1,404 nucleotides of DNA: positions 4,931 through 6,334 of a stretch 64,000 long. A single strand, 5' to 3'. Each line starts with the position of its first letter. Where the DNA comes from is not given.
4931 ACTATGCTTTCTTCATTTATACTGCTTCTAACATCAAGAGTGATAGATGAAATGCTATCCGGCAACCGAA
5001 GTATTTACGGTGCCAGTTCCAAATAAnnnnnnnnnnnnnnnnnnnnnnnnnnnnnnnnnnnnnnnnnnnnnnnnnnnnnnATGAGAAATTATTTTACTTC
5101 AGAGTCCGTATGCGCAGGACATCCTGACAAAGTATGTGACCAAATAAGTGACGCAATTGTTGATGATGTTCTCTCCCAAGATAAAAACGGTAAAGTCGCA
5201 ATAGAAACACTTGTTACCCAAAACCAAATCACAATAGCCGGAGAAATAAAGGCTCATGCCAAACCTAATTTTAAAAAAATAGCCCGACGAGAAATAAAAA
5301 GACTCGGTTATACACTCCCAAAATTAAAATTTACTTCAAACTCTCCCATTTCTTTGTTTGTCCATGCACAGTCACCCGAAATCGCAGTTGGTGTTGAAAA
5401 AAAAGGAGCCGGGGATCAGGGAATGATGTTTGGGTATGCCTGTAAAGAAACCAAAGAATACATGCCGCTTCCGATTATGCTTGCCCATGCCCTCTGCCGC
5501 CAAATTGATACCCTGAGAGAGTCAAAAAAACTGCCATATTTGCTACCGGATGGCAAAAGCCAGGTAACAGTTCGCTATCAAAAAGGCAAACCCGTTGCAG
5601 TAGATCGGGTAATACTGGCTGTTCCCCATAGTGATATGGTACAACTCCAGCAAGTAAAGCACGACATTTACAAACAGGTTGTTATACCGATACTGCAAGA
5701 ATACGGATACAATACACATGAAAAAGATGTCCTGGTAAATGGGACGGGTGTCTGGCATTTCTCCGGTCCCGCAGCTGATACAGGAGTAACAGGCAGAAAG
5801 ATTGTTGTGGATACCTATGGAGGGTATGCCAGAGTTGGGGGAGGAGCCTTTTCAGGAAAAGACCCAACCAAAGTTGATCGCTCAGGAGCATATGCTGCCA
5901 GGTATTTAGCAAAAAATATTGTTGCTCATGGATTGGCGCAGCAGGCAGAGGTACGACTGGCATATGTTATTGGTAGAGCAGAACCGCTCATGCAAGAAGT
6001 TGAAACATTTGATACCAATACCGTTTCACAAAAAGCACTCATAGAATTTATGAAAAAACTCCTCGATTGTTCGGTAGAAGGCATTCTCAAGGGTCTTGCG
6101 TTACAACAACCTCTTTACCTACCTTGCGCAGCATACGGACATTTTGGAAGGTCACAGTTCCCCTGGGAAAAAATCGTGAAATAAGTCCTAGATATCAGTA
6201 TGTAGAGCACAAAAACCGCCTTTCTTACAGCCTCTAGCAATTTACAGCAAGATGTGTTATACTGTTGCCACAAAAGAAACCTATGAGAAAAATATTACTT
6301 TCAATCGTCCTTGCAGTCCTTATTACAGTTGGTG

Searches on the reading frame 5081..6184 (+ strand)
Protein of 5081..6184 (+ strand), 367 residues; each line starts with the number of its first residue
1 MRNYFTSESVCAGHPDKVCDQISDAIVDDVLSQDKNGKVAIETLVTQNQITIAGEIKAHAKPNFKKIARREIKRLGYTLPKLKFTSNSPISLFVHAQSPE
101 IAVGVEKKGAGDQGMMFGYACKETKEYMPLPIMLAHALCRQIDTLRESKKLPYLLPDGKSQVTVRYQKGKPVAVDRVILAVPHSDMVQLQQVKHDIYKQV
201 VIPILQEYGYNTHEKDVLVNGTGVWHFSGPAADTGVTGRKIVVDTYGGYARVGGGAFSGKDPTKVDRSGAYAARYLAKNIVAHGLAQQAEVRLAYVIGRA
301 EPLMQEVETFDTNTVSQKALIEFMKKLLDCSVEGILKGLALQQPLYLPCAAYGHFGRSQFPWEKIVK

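Call 9: find_related_loci(query=window:5081-6184:+, collection=genome_contigs, flank=3000)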
Query window:5081-6184:+ (367 aa) in genome_contigs; peptide patterns used: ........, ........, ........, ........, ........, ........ (x = any residue, [..] = any of these).
600 stretches matched a pattern (row limit reached: there are more); 600 encode a relative of the query (tblastn E <= 1e-3); the best 80 are kept; 80 distinct loci.
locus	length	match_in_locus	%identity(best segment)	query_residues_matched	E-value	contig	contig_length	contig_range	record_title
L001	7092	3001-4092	65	1-364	3e-167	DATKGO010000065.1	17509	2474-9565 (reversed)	MAG TPA_asm: Patescibacteria group bacterium isolate SMAG_U14553 k141_11147, whole genome shotgun sequence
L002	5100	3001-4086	56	5-366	7e-134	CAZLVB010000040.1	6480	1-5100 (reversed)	MAG TPA_asm: uncultured Gammaproteobacteria bacterium isolate SRP269290_co3_1053 genome assembly, contig: NODE_17409_len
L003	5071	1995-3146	50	1-367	1e-119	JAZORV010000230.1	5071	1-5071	MAG: Acutalibacteraceae bacterium isolate T1900045550_YK20190244.MAGScoT_cleanbin_000040 SGB_7873_k141_1696164, whole ge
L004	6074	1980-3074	50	5-367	9e-117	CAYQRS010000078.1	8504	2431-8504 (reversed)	MAG TPA_asm: uncultured Eubacteriales bacterium isolate SRP350583_co2_305 genome assembly, contig: NODE_12715_length_850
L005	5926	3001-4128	51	2-367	3e-116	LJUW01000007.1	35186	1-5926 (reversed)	MAG: candidate division Zixibacteria bacterium SM23_73_2 WORSMTZ_1311, whole genome shotgun sequence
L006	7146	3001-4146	49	2-364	3e-116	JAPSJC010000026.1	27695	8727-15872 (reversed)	MAG: Ureibacillus sp. isolate RM46_bin.044 NODE_465_length_27695_cov_25.843079, whole genome shotgun sequence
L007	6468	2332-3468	50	5-367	2e-115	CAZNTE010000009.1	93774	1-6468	MAG TPA_asm: uncultured Tissierellaceae bacterium isolate binchicken_co173_922 genome assembly, contig: NODE_726_length_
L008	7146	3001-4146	48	2-364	4e-115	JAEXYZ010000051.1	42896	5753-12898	MAG: Bacillota bacterium isolate OH_HDB_211 k127_500867, whole genome shotgun sequence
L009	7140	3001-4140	48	1-364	3e-115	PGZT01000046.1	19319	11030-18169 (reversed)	MAG: Firmicutes bacterium HGW-Firmicutes-21 Ig3397_v2_scaffold_2510, whole genome shotgun sequence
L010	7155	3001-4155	49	2-367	1e-114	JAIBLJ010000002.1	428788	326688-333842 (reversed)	Alkalihalobacillus sp. YIM B00296 Scaffold2, whole genome shotgun sequence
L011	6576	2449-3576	48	5-364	1e-114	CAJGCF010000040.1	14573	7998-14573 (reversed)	MAG: uncultured Clostridia bacterium isolate MAG09 genome assembly, contig: k141_4661820_length_14573_cov_15.6497, whole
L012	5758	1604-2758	49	2-367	1e-114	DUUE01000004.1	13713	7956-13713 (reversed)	MAG TPA_asm: Bacillota bacterium isolate AS08sgBPME_165 287741_AS08, whole genome shotgun sequence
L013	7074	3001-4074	50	2-358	2e-114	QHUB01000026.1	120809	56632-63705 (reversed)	MAG: Gemmatimonadetes bacterium isolate AG38 14_0903_02_30cm_scaffold_171_curated, whole genome shotgun sequence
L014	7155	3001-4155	48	2-367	8e-114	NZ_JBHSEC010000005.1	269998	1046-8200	Chungangia koreensis strain CCUG 59778 velvet_auto_105_5, whole genome shotgun sequence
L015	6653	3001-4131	49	1-364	6e-114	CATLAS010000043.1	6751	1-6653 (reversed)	MAG TPA_asm: uncultured Eubacteriales bacterium isolate MGG05732_1680015417 genome assembly, contig: ERR3199559_5864, wh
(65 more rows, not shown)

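Call 14: find_encoding_contigs(protein=window:5081-6184:+, flank=1500, max_places=6)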
Protein window:5081-6184:+ (367 aa): 2 contigs read that carry it; 2 places shown.
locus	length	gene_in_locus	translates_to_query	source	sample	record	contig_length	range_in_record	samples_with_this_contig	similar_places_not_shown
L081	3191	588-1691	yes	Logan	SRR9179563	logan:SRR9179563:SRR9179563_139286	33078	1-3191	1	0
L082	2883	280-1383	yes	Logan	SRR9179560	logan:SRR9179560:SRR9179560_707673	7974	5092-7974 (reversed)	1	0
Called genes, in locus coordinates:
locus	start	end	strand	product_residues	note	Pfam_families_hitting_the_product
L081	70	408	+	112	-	PF00254:FKBP_C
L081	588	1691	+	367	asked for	PF00438:S-AdoMet_synt_N, PF02772:S-AdoMet_synt_M, PF02773:S-AdoMet_synt_C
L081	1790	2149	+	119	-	-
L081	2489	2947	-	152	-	-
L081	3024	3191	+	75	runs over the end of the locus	-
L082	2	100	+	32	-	?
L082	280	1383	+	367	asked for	PF00438:S-AdoMet_synt_N, PF02772:S-AdoMet_synt_M, PF02773:S-AdoMet_synt_C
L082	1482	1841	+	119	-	-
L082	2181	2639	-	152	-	-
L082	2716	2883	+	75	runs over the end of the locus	-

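Call 17: find_homologous_proteins(query=window:5081-6184:+, max_evalue=1e-100)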
Query window:5081-6184:+ (367 aa): 5899 proteins with E <= 1e-100 among 8000 candidates; the best 120 are listed.
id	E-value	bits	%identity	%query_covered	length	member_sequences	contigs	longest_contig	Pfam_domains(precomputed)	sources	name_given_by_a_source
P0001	1.2e-245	832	100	100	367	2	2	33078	PF00438.26,PF02772.22,PF02773.22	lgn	-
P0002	1.9e-235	798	59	83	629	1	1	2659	PF00438.26,PF02772.22,PF02773.22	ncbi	-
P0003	4.9e-177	606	71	99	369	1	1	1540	PF00438.26,PF02772.22,PF02773.22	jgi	jgi:S-adenosylmethionine synthetase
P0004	7.9e-177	606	74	99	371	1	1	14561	PF00438.26,PF02772.22,PF02773.22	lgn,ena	-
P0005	8.4e-176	602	73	99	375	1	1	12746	PF00438.26,PF02772.22,PF02773.22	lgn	-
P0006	1.4e-175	601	72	99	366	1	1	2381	PF00438.26,PF02772.22,PF02773.22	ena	-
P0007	1.5e-175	601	72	99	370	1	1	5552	PF00438.26,PF02772.22,PF02773.22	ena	-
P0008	1.7e-175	601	72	99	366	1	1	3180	PF00438.26,PF02772.22,PF02773.22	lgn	-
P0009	5.0e-175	600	70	100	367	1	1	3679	PF00438.26,PF02772.22,PF02773.22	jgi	jgi:S-adenosylmethionine synthetase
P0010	2.0e-174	598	70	98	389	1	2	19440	PF00438.26,PF02772.22,PF02773.22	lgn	-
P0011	1.7e-173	595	69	100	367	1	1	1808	PF00438.26,PF02772.22,PF02773.22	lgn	-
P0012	2.0e-173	594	70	100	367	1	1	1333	PF00438.26,PF02772.22,PF02773.22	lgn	-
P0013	3.9e-173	593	69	99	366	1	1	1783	PF00438.26,PF02772.22,PF02773.22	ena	-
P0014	8.4e-173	592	71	98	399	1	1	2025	PF00438.26,PF02772.22,PF02773.22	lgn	-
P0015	1.2e-172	592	70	100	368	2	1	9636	PF00438.26,PF02772.22,PF02773.22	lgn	-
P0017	6.9e-172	589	70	100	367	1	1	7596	PF00438.26,PF02772.22,PF02773.22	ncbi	-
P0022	2.6e-170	584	71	99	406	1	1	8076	PF00438.26,PF02772.22,PF02773.22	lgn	-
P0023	3.9e-170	584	68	100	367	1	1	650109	PF00438.26,PF02772.22,PF02773.22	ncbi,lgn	-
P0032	6.5e-169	579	70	99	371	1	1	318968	PF00438.26,PF02772.22,PF02773.22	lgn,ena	-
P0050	4.5e-167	573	67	99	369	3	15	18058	PF00438.26,PF02772.22,PF02773.22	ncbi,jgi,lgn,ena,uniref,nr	ncbi:methionine adenosyltransferase [Candidatus Roizmanbacteria bacterium RIFCSPLOWO2_02_FULL_37_9]|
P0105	5.8e-164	563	69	99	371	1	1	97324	PF00438.26,PF02772.22,PF02773.22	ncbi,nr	ncbi:methionine adenosyltransferase [Candidatus Daviesbacteria bacterium]|nr:methionine adenosyltran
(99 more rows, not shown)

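Call 19: find_encoding_contigs(protein=P0004, flank=600, max_places=3)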
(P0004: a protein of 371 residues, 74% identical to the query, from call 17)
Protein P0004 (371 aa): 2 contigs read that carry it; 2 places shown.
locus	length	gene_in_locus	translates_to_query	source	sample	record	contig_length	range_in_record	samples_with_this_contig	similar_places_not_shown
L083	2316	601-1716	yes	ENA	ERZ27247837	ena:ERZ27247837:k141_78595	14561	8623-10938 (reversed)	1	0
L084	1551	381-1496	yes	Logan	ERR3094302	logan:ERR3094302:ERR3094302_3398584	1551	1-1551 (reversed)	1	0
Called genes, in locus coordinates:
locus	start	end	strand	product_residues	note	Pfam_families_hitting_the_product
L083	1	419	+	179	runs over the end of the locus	PF11967:RecO_N, PF02565:RecO_C (weak)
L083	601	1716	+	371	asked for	PF00438:S-AdoMet_synt_N, PF02772:S-AdoMet_synt_M, PF02773:S-AdoMet_synt_C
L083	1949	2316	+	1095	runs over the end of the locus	PF13091:PLDc_2 (weak), PF00270:DEAD (faint), PF04851:ResIII (weak), PF00004:AAA (faint), PF00176:SNF2-rel_dom, PF00271:Helicase_C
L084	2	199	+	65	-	?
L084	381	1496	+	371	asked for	PF00438:S-AdoMet_synt_N, PF02772:S-AdoMet_synt_M, PF02773:S-AdoMet_synt_C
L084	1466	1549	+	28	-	?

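Call 20: find_encoding_contigs(protein=P0005, flank=600, max_places=3)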
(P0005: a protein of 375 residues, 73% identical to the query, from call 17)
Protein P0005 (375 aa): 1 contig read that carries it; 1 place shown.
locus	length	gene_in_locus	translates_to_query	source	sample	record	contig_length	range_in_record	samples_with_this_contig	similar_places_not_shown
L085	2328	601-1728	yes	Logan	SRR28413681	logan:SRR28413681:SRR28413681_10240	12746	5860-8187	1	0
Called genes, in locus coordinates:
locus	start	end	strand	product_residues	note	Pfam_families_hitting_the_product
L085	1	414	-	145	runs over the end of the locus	-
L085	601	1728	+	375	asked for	PF00438:S-AdoMet_synt_N, PF02772:S-AdoMet_synt_M, PF02773:S-AdoMet_synt_C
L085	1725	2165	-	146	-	PF03734:YkuD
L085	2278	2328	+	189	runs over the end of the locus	PF11181:YflT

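Call 21: find_encoding_contigs(protein=P0050, flank=600, max_places=10)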
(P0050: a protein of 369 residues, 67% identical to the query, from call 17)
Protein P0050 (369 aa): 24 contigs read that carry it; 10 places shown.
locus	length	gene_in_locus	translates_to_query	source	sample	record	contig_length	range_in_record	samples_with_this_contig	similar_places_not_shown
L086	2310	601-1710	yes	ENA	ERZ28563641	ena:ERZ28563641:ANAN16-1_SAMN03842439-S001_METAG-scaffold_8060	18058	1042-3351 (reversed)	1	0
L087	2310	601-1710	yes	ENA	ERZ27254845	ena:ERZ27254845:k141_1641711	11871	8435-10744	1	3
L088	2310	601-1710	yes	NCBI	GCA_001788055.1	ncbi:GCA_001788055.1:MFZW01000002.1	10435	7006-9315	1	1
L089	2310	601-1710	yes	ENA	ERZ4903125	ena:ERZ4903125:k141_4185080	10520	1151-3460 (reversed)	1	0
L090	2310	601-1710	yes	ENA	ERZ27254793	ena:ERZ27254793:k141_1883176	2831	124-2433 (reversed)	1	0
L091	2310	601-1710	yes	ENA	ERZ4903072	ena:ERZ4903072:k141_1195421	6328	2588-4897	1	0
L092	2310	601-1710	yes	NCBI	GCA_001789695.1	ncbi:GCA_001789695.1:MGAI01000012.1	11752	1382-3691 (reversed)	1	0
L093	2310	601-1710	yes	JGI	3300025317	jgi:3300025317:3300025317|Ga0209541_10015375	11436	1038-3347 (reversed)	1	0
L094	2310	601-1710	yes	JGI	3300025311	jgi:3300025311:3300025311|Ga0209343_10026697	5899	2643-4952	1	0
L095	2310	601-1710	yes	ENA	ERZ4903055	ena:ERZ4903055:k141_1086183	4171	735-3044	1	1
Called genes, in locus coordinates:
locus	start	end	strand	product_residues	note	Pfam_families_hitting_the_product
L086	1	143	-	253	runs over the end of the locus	PF02129:Peptidase_S15 (weak), PF20434:BD-FAE (weak), PF00561:Abhydrolase_1 (weak), PF12146:Hydrolase_4, PF12697:Abhydrolase_6 (weak), PF20408:Abhydrolase_11 (faint), PF00326:Peptidase_S9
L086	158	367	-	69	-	-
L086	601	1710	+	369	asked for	PF00438:S-AdoMet_synt_N, PF02772:S-AdoMet_synt_M, PF02773:S-AdoMet_synt_C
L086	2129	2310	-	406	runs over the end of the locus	?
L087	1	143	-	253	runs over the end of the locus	PF02129:Peptidase_S15 (weak), PF20434:BD-FAE (weak), PF00561:Abhydrolase_1 (weak), PF12146:Hydrolase_4, PF12697:Abhydrolase_6 (weak), PF20408:Abhydrolase_11 (faint), PF00326:Peptidase_S9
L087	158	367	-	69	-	-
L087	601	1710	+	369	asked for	PF00438:S-AdoMet_synt_N, PF02772:S-AdoMet_synt_M, PF02773:S-AdoMet_synt_C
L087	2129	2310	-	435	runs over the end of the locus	?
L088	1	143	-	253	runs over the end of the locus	PF02129:Peptidase_S15 (weak), PF20434:BD-FAE (weak), PF00561:Abhydrolase_1 (weak), PF12146:Hydrolase_4, PF12697:Abhydrolase_6 (weak), PF20408:Abhydrolase_11 (faint), PF00326:Peptidase_S9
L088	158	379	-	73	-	-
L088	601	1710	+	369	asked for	PF00438:S-AdoMet_synt_N, PF02772:S-AdoMet_synt_M, PF02773:S-AdoMet_synt_C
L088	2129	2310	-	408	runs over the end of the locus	-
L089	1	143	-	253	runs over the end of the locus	PF02129:Peptidase_S15 (weak), PF20434:BD-FAE (weak), PF00561:Abhydrolase_1 (weak), PF12146:Hydrolase_4, PF12697:Abhydrolase_6 (weak), PF20408:Abhydrolase_11 (faint), PF00326:Peptidase_S9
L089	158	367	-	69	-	-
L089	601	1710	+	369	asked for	PF00438:S-AdoMet_synt_N, PF02772:S-AdoMet_synt_M, PF02773:S-AdoMet_synt_C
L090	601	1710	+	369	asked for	PF00438:S-AdoMet_synt_N, PF02772:S-AdoMet_synt_M, PF02773:S-AdoMet_synt_C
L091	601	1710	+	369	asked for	PF00438:S-AdoMet_synt_N, PF02772:S-AdoMet_synt_M, PF02773:S-AdoMet_synt_C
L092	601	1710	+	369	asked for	PF00438:S-AdoMet_synt_N, PF02772:S-AdoMet_synt_M, PF02773:S-AdoMet_synt_C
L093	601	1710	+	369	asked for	PF00438:S-AdoMet_synt_N, PF02772:S-AdoMet_synt_M, PF02773:S-AdoMet_synt_C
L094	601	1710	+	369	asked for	PF00438:S-AdoMet_synt_N, PF02772:S-AdoMet_synt_M, PF02773:S-AdoMet_synt_C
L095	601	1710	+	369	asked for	PF00438:S-AdoMet_synt_N, PF02772:S-AdoMet_synt_M, PF02773:S-AdoMet_synt_C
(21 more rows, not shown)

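Call 34: find_related_loci(query=window:5081-6184:+, collection=metagenome_contigs, flank=500)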
Query window:5081-6184:+ (367 aa) in metagenome_contigs; peptide patterns used: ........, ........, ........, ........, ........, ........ (x = any residue, [..] = any of these).
600 stretches matched a pattern (row limit reached: there are more); 599 encode a relative of the query (tblastn E <= 1e-3); the best 80 are kept; 80 distinct loci.
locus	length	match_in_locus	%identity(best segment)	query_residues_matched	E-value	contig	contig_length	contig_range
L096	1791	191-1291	57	3-367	3e-149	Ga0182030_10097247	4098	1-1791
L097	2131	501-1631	51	2-363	4e-120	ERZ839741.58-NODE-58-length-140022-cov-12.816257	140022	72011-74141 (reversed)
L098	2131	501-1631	49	2-365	4e-118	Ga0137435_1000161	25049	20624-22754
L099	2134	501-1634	50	2-363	3e-116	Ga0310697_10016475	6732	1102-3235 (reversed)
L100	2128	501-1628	49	2-367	8e-116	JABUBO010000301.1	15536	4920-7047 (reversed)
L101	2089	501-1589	51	5-367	5e-116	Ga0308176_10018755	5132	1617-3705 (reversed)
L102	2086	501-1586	51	5-364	3e-117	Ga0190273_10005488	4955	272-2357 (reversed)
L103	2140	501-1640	49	2-364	2e-116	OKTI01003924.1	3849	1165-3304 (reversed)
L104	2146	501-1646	48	2-367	4e-115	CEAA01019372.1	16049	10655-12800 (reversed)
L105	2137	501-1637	47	1-364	2e-114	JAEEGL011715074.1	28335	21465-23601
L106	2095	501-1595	51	5-367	4e-114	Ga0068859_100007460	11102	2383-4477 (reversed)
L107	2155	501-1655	47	1-367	1e-119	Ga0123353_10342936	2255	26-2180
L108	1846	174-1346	47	1-367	4e-118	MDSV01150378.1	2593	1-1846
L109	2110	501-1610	48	1-363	1e-113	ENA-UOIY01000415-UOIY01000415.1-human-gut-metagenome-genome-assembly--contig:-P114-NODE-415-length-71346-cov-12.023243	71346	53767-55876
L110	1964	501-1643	50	1-365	6e-116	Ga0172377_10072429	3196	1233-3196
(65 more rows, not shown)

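Call 35: find_encoding_contigs(protein=P0007, flank=500, max_places=2)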
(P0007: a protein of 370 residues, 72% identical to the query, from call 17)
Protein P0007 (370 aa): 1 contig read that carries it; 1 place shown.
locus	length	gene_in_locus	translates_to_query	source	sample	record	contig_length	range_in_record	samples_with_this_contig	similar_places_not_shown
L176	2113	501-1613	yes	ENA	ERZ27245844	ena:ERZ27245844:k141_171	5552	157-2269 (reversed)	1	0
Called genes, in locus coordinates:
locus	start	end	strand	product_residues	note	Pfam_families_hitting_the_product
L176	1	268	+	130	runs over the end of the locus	PF20606:DUF6799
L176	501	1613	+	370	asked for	PF00438:S-AdoMet_synt_N, PF02772:S-AdoMet_synt_M, PF02773:S-AdoMet_synt_C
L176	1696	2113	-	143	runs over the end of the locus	-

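Call 36: find_encoding_contigs(protein=P0010, flank=500, max_places=2)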
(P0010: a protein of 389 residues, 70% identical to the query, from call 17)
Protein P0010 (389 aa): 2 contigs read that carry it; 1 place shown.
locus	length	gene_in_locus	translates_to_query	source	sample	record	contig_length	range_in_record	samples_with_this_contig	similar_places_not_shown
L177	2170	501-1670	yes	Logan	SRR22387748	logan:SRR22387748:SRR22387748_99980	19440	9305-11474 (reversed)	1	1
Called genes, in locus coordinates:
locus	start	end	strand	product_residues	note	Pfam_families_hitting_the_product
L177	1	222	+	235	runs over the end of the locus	PF00160:Pro_isomerase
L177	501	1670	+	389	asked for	PF00438:S-AdoMet_synt_N, PF02772:S-AdoMet_synt_M, PF02773:S-AdoMet_synt_C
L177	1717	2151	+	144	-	-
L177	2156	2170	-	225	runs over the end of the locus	-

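Call 37: find_encoding_contigs(protein=P0015, flank=500, max_places=2)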
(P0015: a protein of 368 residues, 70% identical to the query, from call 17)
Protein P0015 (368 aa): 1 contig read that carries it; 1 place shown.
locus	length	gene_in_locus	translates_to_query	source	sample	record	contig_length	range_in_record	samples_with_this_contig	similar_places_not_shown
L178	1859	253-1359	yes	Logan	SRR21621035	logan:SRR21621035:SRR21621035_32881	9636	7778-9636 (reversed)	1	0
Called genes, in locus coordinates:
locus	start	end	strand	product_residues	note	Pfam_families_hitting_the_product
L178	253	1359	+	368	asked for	PF00438:S-AdoMet_synt_N, PF02772:S-AdoMet_synt_M, PF02773:S-AdoMet_synt_C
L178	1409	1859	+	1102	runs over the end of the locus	PF13091:PLDc_2, PF04851:ResIII (faint), PF00270:DEAD (faint), PF00176:SNF2-rel_dom, PF00271:Helicase_C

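Call 38: find_encoding_contigs(protein=P0017, flank=500, max_places=2)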
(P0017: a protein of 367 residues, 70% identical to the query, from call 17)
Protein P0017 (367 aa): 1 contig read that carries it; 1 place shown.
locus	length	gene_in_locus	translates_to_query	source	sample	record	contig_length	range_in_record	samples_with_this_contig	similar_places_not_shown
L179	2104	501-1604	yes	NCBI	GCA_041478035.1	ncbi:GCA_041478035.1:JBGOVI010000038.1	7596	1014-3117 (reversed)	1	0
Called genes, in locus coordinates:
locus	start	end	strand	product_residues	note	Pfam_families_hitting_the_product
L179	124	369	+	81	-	-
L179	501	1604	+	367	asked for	PF00438:S-AdoMet_synt_N, PF02772:S-AdoMet_synt_M, PF02773:S-AdoMet_synt_C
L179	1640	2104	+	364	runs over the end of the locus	PF09903:DUF2130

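Call 39: find_encoding_contigs(protein=P0022, flank=500, max_places=2)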
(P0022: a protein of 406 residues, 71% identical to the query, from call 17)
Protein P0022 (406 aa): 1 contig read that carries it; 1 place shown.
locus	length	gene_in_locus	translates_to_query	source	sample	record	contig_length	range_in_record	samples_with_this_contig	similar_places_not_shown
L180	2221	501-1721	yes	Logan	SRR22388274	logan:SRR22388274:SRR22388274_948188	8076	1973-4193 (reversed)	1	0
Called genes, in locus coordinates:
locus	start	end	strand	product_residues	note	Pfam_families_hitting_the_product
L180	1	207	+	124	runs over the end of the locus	PF20606:DUF6799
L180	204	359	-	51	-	-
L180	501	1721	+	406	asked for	PF00438:S-AdoMet_synt_N, PF02772:S-AdoMet_synt_M, PF02773:S-AdoMet_synt_C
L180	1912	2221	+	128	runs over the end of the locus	PF01641:SelR, PF24046:At4g08330 (faint)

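Call 40: find_encoding_contigs(protein=P0023, flank=500, max_places=2)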
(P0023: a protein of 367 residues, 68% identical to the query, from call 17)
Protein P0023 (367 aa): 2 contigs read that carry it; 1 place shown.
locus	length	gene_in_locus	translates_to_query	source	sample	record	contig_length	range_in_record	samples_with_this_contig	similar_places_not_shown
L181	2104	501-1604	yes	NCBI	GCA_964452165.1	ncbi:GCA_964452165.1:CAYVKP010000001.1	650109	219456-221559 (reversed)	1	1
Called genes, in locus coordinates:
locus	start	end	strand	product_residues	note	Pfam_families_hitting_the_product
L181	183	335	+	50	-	-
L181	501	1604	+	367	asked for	PF00438:S-AdoMet_synt_N, PF02772:S-AdoMet_synt_M, PF02773:S-AdoMet_synt_C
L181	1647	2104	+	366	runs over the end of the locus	PF09903:DUF2130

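Call 41: find_encoding_contigs(protein=P0032, flank=500, max_places=2)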
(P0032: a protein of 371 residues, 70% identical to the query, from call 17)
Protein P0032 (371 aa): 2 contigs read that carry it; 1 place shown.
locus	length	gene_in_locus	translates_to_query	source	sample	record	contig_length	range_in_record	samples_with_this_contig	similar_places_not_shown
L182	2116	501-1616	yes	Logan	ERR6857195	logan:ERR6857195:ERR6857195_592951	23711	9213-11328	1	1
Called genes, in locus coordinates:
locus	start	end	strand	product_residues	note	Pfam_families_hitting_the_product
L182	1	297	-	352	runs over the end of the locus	PF21338:Top1B_N_bact, PF01028:Topoisom_I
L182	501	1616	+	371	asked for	PF00438:S-AdoMet_synt_N, PF02772:S-AdoMet_synt_M, PF02773:S-AdoMet_synt_C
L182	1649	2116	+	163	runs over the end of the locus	-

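Call 42: find_encoding_contigs(protein=P0105, flank=500, max_places=2)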
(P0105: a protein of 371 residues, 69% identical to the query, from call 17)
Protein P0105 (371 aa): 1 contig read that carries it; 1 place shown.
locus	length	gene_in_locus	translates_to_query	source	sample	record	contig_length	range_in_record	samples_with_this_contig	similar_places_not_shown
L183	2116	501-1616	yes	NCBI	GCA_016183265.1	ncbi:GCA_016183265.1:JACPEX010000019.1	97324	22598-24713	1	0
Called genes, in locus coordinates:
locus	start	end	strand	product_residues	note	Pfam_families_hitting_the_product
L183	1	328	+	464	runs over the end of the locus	PF02878:PGM_PMM_I, PF02879:PGM_PMM_II, PF02880:PGM_PMM_III, PF00408:PGM_PMM_IV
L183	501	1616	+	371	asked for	PF00438:S-AdoMet_synt_N, PF02772:S-AdoMet_synt_M, PF02773:S-AdoMet_synt_C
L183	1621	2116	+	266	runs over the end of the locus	-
